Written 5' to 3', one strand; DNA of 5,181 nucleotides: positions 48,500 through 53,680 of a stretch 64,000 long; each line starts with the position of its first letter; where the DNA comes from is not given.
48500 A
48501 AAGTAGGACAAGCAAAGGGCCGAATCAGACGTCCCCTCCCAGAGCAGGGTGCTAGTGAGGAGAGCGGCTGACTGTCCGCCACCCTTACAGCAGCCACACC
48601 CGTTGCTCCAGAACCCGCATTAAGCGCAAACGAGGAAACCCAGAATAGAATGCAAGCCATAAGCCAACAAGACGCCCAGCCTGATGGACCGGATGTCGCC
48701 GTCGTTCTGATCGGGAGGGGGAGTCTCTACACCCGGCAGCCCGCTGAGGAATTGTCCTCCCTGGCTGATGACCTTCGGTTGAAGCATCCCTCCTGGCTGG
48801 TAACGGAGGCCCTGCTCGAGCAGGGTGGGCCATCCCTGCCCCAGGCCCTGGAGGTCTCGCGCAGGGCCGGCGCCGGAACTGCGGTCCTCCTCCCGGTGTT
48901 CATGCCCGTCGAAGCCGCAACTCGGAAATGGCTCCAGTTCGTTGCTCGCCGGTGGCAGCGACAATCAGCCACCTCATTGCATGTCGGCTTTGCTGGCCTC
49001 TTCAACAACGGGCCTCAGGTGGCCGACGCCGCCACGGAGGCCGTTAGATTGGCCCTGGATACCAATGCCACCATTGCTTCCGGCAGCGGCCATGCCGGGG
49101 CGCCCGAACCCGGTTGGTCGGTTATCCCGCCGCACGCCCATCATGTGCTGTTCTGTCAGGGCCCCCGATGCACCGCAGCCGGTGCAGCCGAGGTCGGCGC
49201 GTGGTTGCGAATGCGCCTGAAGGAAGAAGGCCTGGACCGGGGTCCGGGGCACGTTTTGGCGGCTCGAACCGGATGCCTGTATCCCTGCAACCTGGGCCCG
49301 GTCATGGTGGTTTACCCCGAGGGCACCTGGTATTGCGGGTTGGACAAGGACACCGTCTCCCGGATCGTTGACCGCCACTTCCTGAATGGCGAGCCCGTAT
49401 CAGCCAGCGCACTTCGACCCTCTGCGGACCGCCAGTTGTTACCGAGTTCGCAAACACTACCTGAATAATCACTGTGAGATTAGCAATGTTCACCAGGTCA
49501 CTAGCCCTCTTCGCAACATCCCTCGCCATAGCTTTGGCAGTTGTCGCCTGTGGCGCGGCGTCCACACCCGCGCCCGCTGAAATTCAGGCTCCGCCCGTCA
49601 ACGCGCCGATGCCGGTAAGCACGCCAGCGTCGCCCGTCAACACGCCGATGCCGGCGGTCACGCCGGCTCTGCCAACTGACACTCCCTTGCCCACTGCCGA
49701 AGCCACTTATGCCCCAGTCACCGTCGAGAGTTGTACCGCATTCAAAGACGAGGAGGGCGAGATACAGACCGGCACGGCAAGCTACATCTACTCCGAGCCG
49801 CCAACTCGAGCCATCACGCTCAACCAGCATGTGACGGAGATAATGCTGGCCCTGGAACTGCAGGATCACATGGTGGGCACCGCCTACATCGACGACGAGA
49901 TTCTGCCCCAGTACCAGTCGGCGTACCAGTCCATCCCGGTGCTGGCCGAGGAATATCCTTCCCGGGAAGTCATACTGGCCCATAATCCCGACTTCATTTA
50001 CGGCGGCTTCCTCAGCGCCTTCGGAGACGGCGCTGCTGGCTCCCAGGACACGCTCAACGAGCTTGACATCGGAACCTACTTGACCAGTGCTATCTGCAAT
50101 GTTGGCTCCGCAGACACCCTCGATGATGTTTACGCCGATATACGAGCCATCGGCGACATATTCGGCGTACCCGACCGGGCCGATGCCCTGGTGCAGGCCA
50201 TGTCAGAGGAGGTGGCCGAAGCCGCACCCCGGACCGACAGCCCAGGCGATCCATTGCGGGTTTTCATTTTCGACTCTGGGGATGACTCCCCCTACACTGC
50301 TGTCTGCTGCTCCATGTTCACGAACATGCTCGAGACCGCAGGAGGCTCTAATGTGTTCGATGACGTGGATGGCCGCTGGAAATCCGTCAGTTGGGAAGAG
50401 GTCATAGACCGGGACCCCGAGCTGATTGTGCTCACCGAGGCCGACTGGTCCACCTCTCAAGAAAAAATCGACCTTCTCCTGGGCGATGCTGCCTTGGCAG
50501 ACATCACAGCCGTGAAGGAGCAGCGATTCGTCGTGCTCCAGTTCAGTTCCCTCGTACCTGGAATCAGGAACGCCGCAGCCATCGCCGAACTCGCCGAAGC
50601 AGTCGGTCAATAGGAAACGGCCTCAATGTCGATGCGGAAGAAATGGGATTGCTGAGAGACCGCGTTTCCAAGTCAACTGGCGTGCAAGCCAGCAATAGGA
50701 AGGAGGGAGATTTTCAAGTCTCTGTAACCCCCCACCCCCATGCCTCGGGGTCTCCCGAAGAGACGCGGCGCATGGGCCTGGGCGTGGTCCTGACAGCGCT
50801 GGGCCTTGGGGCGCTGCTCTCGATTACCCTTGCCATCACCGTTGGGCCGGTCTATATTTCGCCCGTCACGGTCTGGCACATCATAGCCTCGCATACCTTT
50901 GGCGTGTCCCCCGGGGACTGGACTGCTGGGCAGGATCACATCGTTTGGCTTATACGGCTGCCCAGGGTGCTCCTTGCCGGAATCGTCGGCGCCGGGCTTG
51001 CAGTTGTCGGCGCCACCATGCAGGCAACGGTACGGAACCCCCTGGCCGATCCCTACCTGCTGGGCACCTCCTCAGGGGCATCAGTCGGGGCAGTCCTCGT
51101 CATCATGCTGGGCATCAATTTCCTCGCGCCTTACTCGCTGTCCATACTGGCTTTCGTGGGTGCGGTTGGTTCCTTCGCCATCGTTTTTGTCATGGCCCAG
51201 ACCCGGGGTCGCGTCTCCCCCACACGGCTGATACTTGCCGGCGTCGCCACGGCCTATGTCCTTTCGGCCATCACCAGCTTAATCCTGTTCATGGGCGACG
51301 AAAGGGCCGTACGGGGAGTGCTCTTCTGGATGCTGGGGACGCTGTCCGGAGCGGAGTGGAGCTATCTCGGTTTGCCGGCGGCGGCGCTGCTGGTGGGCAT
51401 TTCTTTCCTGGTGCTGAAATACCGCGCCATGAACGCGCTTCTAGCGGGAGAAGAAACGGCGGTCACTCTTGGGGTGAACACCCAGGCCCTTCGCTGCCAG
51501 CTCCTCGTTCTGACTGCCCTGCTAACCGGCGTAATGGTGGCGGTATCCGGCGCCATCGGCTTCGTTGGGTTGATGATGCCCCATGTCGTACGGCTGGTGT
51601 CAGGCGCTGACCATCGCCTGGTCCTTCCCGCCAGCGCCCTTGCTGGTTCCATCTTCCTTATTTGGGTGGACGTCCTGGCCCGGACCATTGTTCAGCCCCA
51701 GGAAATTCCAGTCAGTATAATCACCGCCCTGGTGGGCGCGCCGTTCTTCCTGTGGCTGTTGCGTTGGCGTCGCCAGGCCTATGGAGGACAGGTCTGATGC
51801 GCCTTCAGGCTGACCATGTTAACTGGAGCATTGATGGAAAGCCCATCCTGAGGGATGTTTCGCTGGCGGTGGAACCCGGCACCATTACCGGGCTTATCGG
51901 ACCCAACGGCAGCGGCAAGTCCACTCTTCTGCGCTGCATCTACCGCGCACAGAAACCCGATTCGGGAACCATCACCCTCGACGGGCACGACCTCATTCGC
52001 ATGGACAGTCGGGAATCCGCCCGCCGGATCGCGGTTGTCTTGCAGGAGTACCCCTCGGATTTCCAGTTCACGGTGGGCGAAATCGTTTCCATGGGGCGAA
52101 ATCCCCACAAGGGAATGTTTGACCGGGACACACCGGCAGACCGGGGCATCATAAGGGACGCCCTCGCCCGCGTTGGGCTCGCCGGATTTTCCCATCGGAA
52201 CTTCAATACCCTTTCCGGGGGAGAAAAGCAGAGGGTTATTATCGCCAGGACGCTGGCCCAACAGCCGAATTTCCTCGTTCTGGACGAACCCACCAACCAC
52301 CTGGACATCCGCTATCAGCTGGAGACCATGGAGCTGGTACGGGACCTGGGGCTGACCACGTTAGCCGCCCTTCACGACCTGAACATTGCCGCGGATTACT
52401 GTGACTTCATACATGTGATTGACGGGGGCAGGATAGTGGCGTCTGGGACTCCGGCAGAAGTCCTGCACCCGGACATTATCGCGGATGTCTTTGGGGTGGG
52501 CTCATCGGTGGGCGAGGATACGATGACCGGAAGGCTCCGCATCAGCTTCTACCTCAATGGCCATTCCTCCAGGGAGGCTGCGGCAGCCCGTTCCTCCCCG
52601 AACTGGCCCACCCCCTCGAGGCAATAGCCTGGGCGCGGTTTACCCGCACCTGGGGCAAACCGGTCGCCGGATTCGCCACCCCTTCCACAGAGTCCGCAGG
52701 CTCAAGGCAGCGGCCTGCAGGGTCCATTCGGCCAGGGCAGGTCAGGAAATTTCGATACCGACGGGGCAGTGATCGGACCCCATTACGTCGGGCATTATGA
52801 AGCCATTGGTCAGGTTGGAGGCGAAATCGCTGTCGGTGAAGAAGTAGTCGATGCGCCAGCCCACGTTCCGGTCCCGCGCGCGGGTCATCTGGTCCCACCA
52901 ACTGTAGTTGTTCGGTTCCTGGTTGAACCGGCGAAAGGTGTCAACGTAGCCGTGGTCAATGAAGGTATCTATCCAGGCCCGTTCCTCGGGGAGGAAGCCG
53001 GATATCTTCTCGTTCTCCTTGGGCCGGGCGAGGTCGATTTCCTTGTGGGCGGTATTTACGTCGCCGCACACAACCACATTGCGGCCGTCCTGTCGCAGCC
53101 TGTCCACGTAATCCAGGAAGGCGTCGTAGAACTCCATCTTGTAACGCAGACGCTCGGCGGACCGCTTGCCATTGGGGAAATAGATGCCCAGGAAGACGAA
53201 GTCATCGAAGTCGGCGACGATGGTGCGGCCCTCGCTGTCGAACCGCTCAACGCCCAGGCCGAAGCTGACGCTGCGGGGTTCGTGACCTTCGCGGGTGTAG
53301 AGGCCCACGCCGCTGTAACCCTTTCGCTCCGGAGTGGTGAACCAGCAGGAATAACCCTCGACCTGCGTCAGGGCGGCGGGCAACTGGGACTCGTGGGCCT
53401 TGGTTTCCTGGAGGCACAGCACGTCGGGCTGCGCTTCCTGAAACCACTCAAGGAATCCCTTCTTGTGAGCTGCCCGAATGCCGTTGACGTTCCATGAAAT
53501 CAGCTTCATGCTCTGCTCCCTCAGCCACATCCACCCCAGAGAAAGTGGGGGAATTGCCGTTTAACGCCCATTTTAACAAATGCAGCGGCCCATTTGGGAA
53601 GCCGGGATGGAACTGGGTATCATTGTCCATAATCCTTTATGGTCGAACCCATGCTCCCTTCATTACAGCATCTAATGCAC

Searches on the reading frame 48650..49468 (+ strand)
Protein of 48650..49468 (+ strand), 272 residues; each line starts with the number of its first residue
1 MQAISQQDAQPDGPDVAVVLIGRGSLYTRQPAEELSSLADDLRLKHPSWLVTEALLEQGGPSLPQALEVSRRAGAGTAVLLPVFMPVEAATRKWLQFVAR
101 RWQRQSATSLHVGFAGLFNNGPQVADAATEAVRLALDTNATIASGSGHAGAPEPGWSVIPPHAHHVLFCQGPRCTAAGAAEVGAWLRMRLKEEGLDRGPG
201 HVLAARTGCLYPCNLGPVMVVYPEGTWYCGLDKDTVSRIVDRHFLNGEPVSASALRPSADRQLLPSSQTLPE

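Call 94: search_protein_families(library=pfam, proteins=[window:48650-49468:+], max_evalue=0.001)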
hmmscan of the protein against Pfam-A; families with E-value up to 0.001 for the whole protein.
window:48650-49468:+ (272 aa): 1 family
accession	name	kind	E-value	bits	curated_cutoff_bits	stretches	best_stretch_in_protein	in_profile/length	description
PF01257.25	2Fe-2S_thioredx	-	0.00015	22.1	24.8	1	160-241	62-142/145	Thioredoxin-like [2Fe-2S] ferredoxin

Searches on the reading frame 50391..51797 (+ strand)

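Call 94: search_protein_families(library=pfam, proteins=[window:50391-51797:+], max_evalue=0.001)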
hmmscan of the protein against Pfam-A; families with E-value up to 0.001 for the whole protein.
window:50391-51797:+ (468 aa): 1 family
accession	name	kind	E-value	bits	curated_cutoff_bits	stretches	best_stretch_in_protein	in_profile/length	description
PF01032.23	FecCD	-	5.5e-93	311.9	26.5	1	142-458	3-310/311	FecCD transport family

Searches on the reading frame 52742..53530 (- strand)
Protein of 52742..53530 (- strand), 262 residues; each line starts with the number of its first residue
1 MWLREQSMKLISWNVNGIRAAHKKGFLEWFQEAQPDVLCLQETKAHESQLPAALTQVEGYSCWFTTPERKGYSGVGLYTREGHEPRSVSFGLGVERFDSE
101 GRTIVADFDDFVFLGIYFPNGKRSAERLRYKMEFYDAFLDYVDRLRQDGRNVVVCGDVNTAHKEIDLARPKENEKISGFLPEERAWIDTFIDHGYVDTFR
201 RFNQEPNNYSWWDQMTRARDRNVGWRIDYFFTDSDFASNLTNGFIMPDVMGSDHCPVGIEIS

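Call 94: search_protein_families(library=pfam, proteins=[window:52742-53530:-], max_evalue=0.001)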
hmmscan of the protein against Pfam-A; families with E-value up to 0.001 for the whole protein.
window:52742-53530:- (262 aa): 1 family
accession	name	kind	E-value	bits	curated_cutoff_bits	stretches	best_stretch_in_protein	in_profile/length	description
PF03372.29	Exo_endo_phos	-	2.9e-31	109.3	24.5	1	11-254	1-225/225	Endonuclease/Exonuclease/phosphatase family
